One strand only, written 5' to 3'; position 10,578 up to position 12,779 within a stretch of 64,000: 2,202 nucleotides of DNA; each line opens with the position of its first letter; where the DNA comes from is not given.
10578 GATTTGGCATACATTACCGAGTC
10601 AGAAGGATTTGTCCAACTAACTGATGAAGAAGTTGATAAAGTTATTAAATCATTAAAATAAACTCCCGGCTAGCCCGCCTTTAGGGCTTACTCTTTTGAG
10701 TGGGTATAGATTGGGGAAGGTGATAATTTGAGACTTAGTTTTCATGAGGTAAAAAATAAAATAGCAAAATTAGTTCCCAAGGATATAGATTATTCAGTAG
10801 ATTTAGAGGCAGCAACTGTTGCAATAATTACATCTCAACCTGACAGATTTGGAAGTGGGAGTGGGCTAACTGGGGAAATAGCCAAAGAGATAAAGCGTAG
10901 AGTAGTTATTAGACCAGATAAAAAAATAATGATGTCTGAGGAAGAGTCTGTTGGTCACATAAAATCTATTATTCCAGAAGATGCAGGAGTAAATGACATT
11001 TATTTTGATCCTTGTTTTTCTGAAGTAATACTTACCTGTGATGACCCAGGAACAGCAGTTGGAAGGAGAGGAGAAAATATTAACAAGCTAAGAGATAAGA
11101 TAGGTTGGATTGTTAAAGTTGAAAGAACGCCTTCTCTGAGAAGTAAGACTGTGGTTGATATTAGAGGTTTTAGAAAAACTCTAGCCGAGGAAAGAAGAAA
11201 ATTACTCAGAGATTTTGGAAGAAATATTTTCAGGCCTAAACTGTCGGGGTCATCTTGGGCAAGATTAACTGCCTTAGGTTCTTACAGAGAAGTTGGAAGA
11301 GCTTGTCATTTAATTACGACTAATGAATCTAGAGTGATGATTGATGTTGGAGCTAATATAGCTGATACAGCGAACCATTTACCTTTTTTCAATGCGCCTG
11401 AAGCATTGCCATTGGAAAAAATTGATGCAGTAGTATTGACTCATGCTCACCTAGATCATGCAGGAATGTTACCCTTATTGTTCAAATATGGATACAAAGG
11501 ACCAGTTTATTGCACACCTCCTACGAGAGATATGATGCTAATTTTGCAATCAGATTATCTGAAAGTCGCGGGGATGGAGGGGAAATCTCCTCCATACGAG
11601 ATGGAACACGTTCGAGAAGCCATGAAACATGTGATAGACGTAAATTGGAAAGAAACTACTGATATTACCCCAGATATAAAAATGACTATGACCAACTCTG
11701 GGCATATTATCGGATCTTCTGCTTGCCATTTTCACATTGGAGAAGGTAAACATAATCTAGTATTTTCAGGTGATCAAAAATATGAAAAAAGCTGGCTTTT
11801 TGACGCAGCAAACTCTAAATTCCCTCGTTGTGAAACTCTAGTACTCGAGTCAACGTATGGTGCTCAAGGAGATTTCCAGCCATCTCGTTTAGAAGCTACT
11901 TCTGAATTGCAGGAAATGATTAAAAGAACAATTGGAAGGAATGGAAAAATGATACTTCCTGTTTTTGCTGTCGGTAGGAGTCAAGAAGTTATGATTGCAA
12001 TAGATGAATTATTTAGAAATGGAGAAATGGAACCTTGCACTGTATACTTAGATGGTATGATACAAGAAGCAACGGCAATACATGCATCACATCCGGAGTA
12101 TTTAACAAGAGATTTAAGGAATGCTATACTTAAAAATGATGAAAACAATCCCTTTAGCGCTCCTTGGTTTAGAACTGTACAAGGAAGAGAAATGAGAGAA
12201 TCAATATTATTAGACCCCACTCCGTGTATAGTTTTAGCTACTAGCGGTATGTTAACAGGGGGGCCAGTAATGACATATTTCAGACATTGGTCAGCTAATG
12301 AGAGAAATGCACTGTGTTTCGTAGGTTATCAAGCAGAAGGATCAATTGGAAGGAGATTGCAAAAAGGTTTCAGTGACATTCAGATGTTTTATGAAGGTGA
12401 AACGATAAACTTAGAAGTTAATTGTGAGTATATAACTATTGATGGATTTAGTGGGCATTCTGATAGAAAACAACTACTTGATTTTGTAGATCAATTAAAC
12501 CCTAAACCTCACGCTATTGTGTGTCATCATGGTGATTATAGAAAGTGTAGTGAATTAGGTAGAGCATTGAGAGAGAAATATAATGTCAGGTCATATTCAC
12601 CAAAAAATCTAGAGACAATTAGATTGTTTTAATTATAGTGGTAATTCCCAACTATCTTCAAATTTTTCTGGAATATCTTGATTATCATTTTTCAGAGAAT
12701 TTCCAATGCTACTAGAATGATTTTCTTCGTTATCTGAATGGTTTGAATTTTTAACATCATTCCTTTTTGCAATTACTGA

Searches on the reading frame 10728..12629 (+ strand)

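Call 35: search_protein_families(library=pfam, proteins=[window:10728-12629:+], max_evalue=0.001)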
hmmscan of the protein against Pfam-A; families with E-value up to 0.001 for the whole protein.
window:10728-12629:+ (634 aa): 7 families
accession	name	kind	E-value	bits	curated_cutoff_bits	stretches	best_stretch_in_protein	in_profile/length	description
PF10996.14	Beta-Casp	-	1.1e-30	107.1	27.7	1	419-544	2-120/120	Beta-Casp domain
PF07521.17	RMMBL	-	5.9e-17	61.9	21.6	1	562-624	2-62/63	Zn-dependent metallo-hydrolase RNA specificity domain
PF16661.11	Lactamase_B_6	-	1.6e-13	50.9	27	1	195-354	1-166/193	Metallo-beta-lactamase superfamily domain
PF00753.33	Lactamase_B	-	4.1e-13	50.1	22.7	1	190-375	5-162/196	Metallo-beta-lactamase superfamily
PF12706.13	Lactamase_B_2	-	1.5e-11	44.7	27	1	202-376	2-165/200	Beta-lactamase superfamily domain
PF17214.9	KH_TffA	-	4.6e-11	43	22.6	1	5-67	4-67/68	Transcription termination factor FttA, KH domain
PF13483.12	Lactamase_B_3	-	0.00068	20.1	24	0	189-246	5-51/160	Beta-lactamase superfamily domain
